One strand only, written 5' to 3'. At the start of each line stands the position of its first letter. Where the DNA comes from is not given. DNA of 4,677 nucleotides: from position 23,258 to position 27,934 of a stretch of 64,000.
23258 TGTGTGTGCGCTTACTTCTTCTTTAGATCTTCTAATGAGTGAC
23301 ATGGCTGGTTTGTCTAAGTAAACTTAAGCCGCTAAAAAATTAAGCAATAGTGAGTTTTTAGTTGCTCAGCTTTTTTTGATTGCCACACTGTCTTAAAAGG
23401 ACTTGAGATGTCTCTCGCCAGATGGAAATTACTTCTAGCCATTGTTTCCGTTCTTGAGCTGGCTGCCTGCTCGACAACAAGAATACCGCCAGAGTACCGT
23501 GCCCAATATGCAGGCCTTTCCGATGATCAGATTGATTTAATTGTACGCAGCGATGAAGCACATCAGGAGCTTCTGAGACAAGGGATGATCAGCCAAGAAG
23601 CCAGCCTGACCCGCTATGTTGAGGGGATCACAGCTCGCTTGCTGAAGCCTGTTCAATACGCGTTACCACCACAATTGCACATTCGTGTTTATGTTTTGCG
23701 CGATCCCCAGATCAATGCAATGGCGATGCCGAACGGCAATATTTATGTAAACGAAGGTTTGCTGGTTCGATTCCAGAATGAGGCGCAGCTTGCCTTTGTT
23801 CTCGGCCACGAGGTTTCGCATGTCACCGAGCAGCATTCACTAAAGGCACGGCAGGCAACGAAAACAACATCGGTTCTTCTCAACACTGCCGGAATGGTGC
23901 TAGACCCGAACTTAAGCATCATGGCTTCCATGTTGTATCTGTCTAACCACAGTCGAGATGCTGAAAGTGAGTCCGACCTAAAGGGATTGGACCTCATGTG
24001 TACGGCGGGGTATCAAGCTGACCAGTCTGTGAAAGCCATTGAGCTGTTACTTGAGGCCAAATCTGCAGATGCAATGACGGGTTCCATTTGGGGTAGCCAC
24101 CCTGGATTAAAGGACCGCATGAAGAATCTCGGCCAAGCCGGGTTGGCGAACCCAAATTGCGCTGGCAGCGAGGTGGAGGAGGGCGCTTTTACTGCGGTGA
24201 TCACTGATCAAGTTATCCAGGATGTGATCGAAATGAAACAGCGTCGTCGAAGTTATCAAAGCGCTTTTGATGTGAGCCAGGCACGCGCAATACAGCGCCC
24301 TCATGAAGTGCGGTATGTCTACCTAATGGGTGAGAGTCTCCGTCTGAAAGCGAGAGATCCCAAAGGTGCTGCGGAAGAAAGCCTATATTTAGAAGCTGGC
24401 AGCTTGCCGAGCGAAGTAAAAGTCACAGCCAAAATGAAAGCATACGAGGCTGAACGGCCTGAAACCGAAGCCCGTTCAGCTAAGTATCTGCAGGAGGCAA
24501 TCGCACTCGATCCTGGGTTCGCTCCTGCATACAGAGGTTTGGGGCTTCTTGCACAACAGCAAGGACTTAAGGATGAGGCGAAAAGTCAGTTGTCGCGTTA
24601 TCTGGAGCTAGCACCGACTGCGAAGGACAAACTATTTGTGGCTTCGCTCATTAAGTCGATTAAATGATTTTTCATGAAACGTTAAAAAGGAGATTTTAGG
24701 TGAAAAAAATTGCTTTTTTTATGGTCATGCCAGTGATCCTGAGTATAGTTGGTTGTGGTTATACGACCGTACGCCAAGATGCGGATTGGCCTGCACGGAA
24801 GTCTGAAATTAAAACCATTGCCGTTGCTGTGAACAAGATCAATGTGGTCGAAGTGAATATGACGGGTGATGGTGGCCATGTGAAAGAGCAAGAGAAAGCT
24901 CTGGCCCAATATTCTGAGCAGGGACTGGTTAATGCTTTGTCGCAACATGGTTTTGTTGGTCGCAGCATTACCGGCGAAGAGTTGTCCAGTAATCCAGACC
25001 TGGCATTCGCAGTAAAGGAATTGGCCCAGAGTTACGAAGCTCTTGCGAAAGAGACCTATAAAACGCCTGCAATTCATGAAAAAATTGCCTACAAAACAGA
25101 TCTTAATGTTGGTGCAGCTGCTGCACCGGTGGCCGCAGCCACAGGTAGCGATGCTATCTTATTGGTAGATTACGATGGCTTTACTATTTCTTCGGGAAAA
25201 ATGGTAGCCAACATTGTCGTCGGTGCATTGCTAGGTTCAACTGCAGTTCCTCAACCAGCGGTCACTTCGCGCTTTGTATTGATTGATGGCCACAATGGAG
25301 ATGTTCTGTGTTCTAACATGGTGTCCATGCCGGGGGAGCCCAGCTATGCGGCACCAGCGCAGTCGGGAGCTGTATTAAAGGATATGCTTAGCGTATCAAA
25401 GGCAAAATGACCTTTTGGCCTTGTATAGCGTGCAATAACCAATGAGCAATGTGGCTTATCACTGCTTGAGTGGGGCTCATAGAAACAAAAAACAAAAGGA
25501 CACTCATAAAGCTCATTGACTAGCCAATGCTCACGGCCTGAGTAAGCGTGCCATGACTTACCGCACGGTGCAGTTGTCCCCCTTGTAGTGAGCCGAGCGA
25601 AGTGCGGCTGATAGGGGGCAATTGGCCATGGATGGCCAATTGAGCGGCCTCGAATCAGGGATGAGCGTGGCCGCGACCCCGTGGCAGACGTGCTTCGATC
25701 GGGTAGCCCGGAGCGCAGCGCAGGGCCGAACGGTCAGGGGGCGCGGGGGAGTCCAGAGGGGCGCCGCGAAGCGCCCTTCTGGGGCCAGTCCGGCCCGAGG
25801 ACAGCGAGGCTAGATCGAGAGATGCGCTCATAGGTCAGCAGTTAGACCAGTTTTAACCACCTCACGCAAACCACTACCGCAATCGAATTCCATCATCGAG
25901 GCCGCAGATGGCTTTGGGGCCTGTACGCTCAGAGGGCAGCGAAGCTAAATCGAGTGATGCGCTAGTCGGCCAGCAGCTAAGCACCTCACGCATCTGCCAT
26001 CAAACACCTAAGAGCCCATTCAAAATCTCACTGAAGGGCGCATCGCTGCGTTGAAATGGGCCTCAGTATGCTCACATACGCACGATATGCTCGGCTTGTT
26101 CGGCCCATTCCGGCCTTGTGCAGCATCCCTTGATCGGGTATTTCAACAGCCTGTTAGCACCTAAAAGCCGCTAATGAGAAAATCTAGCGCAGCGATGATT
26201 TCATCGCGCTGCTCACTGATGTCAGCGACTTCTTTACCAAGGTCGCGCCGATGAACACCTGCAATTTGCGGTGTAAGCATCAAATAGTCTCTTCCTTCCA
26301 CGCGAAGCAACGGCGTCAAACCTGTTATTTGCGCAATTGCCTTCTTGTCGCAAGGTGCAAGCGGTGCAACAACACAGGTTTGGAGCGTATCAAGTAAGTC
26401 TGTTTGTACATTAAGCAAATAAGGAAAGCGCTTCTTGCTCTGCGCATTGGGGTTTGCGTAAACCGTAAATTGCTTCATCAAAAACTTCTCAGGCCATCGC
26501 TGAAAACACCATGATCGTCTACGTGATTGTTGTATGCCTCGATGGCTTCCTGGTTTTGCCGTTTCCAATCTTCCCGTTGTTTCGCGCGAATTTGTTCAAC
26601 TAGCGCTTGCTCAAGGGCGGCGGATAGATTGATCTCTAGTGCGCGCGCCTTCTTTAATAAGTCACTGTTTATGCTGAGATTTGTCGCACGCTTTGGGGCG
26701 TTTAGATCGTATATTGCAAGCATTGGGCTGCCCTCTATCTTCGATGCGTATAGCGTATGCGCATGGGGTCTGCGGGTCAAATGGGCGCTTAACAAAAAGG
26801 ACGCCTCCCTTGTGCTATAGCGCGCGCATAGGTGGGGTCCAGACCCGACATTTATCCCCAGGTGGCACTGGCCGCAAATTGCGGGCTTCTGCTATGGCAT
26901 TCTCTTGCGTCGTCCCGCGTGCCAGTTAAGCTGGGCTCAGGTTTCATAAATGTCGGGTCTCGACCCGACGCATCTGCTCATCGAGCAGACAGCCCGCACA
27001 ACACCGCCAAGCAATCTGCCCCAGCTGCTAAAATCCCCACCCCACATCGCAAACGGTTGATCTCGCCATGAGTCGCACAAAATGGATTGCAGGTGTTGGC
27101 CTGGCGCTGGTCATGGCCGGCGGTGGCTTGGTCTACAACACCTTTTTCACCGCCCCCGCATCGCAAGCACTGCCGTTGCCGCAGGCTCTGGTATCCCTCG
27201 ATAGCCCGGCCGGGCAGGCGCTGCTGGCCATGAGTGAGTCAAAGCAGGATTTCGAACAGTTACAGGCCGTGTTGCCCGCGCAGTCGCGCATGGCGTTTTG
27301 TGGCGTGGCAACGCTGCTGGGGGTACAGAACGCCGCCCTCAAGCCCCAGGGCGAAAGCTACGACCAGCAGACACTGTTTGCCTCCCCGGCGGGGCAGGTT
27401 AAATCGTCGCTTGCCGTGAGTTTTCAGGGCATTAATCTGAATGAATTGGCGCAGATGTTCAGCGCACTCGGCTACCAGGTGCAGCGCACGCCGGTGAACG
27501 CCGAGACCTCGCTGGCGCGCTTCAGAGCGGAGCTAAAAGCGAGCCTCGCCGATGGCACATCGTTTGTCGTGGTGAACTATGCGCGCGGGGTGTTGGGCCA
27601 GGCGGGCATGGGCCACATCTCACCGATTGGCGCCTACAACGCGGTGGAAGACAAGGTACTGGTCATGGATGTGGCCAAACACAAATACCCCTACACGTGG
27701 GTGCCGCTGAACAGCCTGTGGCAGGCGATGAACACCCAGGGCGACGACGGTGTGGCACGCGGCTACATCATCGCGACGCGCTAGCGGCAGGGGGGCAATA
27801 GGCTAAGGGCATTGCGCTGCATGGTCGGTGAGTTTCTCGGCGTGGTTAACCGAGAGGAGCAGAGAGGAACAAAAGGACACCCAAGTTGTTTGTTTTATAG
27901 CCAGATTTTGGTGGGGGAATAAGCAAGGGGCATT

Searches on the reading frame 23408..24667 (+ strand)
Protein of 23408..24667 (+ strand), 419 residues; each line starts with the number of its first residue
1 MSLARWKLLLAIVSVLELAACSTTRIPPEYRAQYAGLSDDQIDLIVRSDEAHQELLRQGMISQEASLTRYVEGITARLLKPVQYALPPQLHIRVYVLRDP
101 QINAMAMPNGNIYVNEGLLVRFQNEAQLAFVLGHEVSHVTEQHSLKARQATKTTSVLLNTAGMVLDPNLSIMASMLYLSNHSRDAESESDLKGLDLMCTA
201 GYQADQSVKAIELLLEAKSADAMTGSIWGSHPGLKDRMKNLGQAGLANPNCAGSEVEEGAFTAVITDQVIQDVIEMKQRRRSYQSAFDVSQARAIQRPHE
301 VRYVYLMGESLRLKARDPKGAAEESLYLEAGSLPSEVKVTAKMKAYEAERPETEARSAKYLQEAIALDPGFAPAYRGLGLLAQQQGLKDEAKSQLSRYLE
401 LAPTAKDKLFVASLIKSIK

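Call 29: search_protein_families(library=ncbifam, proteins=[window:23408-24667:+], max_evalue=1e-20)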
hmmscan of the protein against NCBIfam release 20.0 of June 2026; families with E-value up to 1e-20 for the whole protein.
window:23408-24667:+ (419 aa): 0 families

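Call 56: search_protein_families(library=pfam, proteins=[window:23408-24667:+], max_evalue=0.00001)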
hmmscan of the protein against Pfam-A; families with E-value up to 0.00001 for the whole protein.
window:23408-24667:+ (419 aa): 2 families
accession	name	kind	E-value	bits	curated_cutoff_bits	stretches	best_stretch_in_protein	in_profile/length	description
PF01435.24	Peptidase_M48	-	2.4e-23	83.4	20.3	1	68-241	4-182/186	Peptidase family M48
PF13371.12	TPR_9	-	9.6e-07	29.2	35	0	355-415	12-72/73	Tetratricopeptide repeat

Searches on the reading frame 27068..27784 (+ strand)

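Call 79: search_protein_families(library=pfam, proteins=[window:27068-27784:+], max_evalue=0.00001)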
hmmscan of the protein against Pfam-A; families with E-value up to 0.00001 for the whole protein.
window:27068-27784:+ (238 aa): 1 family
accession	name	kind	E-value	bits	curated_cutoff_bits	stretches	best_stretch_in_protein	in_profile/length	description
PF05023.20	Phytochelatin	-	3.6e-47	160.8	24.9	1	34-233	3-210/210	Phytochelatin synthase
